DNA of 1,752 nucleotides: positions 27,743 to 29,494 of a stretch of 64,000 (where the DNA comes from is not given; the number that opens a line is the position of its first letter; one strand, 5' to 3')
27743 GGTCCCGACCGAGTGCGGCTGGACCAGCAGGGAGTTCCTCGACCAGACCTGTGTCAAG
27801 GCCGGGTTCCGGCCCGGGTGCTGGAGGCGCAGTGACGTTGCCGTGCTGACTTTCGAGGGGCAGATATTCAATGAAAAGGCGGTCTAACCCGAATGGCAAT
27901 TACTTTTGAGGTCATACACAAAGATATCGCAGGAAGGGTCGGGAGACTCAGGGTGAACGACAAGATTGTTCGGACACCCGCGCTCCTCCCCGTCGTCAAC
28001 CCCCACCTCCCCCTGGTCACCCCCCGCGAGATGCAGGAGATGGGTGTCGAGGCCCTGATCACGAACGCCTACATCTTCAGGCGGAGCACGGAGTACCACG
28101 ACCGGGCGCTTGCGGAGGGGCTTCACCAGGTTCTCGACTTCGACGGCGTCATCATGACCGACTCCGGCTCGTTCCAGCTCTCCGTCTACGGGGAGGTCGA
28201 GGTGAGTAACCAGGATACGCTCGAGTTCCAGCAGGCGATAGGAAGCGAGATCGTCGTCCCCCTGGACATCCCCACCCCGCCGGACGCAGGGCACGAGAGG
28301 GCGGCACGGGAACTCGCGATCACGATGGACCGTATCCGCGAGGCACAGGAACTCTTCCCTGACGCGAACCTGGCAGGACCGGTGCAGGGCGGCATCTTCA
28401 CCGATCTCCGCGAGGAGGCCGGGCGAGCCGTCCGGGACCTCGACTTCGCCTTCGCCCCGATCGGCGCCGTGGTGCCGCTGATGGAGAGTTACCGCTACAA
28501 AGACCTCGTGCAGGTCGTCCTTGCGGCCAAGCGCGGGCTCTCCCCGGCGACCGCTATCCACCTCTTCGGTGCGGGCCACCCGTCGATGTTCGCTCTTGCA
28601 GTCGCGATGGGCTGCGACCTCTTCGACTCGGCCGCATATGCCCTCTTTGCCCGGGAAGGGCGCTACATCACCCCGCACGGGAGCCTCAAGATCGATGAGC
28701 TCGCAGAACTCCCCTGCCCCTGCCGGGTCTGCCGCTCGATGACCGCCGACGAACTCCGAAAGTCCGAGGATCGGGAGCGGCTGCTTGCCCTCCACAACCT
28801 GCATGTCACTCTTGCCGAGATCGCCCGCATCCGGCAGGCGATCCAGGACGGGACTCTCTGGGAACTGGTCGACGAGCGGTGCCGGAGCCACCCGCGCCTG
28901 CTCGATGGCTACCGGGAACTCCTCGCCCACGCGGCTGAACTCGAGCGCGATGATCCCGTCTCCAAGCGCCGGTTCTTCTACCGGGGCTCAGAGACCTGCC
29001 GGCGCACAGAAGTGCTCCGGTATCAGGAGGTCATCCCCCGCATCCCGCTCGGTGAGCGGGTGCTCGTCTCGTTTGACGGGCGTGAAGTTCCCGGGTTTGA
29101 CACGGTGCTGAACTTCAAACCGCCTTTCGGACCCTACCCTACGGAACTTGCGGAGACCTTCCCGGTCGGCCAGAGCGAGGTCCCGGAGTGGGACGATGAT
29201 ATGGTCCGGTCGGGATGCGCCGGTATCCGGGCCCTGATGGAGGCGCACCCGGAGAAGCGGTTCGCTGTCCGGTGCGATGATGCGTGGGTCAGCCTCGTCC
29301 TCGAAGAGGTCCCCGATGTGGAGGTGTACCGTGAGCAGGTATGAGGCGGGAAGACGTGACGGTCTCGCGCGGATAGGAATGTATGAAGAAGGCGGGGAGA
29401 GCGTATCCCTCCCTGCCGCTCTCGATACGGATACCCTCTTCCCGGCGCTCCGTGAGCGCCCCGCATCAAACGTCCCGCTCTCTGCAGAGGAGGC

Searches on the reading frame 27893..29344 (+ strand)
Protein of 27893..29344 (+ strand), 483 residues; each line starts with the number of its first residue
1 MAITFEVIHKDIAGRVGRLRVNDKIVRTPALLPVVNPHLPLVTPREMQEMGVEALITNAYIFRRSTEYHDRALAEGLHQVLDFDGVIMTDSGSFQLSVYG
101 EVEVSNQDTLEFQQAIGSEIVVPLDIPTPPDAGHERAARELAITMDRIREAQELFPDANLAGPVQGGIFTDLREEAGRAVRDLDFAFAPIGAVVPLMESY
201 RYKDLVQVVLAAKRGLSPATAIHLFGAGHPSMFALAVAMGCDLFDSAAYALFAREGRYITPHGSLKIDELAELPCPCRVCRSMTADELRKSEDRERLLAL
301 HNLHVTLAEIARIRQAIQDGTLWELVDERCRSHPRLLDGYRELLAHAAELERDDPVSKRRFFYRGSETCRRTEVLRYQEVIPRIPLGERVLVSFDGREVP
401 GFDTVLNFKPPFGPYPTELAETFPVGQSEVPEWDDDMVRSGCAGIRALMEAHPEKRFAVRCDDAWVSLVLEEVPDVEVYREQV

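Call 107: search_protein_families(library=pfam, max_evalue=0.0001, proteins=[window:27893-29344:+])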
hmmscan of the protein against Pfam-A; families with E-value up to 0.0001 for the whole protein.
window:27893-29344:+ (483 aa): 1 family
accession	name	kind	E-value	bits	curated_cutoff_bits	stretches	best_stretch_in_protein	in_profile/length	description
PF01702.25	TGT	-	3.2e-85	286.8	26.3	1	14-334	3-356/357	Queuine tRNA-ribosyltransferase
